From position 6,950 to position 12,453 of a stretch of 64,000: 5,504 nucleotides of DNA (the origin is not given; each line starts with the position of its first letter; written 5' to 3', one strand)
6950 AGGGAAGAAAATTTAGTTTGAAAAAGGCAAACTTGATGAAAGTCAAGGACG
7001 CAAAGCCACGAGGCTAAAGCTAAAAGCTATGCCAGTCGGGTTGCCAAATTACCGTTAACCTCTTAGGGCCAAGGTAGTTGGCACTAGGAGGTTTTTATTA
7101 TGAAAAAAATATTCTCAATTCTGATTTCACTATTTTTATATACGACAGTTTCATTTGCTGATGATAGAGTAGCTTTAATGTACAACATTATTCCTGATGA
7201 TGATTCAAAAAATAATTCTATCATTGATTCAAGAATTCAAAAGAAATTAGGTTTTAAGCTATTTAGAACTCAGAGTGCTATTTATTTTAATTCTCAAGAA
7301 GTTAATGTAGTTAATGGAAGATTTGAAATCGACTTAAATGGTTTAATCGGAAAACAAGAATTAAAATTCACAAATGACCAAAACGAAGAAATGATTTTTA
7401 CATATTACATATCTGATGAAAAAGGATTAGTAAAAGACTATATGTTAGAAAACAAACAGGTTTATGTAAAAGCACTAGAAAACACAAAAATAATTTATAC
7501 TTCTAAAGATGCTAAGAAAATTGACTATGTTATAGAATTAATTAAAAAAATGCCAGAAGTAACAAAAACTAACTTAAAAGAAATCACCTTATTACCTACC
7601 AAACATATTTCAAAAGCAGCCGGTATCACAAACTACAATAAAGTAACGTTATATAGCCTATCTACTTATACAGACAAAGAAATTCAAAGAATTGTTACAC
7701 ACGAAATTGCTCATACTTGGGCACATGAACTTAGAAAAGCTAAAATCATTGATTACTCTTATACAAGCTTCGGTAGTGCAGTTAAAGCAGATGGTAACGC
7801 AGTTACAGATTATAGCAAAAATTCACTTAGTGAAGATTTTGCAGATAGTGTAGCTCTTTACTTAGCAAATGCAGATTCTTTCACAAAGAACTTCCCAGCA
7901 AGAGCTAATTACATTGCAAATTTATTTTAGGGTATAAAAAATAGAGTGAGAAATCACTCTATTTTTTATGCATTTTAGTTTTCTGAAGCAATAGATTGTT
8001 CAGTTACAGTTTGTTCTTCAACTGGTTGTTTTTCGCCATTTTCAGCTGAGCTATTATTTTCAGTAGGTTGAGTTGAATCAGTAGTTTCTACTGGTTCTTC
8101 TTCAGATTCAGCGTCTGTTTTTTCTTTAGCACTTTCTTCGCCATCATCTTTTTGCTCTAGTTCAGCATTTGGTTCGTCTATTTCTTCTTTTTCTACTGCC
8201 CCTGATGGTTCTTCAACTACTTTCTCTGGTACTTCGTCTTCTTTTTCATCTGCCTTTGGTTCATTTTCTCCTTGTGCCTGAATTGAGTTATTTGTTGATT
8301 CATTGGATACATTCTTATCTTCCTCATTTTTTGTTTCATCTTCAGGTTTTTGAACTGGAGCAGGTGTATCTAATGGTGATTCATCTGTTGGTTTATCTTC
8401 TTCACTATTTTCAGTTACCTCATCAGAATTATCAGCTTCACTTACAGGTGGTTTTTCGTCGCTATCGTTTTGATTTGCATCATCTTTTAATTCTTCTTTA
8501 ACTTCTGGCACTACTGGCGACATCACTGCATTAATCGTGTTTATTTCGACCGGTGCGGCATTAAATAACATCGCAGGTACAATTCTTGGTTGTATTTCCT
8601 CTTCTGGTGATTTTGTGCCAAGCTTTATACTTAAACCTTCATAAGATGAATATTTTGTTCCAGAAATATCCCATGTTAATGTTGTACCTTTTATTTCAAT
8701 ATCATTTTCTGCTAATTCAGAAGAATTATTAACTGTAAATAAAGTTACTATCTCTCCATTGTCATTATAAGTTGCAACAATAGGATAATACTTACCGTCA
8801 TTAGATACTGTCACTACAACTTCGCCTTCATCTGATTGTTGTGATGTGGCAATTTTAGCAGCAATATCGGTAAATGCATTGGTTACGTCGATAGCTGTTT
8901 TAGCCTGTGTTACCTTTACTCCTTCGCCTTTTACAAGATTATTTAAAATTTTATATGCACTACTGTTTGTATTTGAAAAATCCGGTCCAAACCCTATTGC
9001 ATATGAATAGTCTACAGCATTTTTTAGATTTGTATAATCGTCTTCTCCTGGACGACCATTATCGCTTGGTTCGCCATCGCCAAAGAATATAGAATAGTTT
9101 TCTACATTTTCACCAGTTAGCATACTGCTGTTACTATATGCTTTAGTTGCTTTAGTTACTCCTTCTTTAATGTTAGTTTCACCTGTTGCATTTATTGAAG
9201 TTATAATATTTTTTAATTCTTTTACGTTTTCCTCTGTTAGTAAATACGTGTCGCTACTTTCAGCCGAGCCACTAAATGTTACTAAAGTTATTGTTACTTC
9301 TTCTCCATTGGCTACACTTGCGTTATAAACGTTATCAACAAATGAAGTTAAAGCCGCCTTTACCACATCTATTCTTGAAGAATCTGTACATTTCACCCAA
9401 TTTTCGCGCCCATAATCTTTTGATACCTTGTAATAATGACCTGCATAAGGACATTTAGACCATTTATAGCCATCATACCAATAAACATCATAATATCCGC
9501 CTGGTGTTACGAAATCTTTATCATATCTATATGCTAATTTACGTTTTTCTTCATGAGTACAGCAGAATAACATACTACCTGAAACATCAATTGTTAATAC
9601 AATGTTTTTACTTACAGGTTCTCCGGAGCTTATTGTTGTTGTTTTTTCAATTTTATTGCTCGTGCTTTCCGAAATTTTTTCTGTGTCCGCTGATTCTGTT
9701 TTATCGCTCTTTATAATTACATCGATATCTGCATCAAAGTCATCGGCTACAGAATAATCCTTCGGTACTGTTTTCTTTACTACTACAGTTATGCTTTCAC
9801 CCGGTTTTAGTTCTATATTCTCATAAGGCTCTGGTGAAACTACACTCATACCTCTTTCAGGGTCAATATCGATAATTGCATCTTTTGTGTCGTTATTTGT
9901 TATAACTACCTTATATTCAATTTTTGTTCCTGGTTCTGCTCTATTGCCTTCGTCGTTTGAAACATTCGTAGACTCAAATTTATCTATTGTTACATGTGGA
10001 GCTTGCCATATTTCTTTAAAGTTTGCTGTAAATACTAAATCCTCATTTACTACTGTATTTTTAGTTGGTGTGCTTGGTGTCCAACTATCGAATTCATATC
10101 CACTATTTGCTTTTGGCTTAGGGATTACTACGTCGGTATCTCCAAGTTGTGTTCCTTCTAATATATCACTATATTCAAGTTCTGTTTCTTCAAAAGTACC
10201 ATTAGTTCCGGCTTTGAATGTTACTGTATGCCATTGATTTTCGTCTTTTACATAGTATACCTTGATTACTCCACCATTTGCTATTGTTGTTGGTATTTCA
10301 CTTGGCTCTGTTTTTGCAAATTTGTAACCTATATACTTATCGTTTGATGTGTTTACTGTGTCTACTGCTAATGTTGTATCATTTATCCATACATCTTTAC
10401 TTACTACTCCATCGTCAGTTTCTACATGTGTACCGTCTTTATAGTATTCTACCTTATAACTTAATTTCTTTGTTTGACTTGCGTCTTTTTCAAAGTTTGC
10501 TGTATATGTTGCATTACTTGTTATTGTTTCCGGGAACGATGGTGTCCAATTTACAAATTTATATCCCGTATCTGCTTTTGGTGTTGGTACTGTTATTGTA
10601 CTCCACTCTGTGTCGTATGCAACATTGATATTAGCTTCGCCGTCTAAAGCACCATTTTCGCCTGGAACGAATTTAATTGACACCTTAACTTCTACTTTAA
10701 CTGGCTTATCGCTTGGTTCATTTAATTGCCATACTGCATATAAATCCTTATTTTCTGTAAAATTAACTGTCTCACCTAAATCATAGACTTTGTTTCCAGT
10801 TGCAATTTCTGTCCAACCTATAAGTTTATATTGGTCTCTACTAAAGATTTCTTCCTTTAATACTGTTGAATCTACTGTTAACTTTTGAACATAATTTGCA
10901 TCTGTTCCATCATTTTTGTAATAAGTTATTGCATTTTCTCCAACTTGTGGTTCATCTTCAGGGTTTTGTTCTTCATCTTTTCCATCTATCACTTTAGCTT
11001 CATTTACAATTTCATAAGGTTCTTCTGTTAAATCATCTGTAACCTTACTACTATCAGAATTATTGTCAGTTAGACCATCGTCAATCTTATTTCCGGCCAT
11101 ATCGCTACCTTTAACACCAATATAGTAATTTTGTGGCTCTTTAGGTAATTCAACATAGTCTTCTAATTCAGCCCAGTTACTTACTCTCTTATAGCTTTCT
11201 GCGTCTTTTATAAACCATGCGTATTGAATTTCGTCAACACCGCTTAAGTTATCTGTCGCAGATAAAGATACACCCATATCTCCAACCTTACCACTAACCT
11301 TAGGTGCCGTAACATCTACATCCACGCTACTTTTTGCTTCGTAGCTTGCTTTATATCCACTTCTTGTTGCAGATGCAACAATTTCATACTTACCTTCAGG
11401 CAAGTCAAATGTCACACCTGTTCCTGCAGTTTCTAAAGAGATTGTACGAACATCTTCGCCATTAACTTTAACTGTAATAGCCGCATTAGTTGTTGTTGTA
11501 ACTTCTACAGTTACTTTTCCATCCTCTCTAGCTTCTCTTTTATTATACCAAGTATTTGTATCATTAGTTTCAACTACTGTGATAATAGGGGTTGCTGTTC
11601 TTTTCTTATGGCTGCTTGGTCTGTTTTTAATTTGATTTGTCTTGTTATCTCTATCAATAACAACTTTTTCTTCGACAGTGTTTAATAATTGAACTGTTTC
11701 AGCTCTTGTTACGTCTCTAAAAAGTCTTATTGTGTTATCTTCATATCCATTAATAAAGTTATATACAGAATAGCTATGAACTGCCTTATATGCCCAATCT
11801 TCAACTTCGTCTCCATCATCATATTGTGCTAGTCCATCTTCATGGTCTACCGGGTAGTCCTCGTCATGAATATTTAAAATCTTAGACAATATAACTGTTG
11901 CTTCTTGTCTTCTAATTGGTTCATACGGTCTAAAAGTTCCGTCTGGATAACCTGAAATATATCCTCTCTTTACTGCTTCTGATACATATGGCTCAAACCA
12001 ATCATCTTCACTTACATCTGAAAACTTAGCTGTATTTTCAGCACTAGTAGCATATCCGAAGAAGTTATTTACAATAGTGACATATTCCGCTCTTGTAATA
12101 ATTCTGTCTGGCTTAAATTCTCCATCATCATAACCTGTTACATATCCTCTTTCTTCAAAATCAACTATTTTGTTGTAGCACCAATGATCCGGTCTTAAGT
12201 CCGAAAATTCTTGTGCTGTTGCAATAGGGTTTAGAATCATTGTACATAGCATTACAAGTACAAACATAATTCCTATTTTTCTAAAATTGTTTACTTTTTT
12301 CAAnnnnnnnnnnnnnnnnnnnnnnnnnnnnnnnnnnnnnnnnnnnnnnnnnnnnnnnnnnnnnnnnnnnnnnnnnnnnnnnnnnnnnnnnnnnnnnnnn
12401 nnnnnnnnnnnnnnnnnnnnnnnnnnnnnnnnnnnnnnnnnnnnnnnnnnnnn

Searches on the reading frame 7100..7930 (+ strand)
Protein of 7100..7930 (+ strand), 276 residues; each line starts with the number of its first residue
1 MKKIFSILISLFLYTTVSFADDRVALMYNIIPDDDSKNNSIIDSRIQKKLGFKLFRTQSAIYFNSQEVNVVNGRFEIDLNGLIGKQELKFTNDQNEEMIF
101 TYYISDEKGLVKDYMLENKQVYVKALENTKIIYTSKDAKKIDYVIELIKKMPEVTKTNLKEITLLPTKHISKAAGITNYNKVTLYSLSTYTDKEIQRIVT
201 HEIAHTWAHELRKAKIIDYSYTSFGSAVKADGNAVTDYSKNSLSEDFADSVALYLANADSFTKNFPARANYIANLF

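Call 46: search_protein_families(library=pfam, proteins=[window:7100-7930:+], max_evalue=0.001)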
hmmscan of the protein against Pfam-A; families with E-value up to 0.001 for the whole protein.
window:7100-7930:+ (276 aa): 2 families
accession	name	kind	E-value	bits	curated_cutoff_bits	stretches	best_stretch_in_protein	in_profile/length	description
PF10263.15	SprT-like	-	0.00035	20.8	25.6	1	158-213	15-79/108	SprT-like family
PF15890.11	Peptidase_Mx1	-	0.00037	20.4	25.6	0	180-260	103-198/240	Putative zinc-binding metallo-peptidase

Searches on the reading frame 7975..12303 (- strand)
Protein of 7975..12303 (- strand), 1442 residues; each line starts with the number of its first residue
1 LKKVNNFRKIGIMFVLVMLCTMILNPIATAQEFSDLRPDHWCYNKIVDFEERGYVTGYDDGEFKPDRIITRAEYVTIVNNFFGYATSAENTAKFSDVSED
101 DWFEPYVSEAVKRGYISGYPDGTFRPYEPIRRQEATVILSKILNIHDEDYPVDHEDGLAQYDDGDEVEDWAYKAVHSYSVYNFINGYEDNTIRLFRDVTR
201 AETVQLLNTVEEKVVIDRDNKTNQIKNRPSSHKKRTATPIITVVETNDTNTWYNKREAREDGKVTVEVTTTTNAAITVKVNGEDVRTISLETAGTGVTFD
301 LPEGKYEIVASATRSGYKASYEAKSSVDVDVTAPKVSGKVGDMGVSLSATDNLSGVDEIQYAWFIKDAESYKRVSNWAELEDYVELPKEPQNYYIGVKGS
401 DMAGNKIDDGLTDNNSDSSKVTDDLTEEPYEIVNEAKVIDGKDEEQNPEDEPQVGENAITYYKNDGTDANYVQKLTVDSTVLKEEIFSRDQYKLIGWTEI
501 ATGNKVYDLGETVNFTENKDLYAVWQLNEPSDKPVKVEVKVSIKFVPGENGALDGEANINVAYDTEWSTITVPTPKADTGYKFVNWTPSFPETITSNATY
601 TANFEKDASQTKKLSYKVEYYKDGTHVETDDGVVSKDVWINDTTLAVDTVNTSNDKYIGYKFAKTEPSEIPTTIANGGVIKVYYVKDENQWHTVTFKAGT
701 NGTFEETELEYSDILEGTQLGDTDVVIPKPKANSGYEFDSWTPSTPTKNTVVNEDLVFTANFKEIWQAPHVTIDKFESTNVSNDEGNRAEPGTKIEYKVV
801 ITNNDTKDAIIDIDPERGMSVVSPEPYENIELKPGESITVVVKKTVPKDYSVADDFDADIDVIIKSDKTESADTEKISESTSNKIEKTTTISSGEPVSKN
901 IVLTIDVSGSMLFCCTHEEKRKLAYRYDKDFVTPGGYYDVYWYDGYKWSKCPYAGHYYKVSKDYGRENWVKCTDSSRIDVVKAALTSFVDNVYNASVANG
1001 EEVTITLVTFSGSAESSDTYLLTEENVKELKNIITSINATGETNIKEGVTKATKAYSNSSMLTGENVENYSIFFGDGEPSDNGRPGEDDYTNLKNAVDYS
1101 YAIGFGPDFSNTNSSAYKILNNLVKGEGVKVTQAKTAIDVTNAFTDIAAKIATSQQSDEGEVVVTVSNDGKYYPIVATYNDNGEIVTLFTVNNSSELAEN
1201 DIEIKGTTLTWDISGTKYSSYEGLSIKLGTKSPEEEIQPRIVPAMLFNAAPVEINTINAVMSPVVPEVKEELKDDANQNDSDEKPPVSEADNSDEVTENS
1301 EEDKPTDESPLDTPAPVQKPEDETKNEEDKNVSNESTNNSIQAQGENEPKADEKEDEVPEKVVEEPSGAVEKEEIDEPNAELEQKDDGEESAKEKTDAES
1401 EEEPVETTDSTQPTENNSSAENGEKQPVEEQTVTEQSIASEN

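Call 46: search_protein_families(library=pfam, proteins=[window:7975-12303:-], max_evalue=0.001)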
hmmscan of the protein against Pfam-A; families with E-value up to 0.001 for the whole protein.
window:7975-12303:- (1442 aa): 5 families
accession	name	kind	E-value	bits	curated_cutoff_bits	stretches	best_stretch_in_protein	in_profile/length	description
PF00395.25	SLH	-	1.2e-26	92.8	20.8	2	93-135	1-43/44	S-layer homology domain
PF13519.12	VWA_2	-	2e-07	32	27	1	975-1077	18-106/107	von Willebrand factor type A domain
PF09479.16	Flg_new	-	9.5e-07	29.3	27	1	459-524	3-65/65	Listeria-Bacteroides repeat domain (List_Bact_rpt)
PF00092.34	VWA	-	1.9e-05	25.4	23.8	1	977-1112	16-140/174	von Willebrand factor type A domain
PF18998.6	Flg_new_2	-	0.00047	20.5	23.6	0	692-764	1-71/73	Divergent InlB B-repeat domain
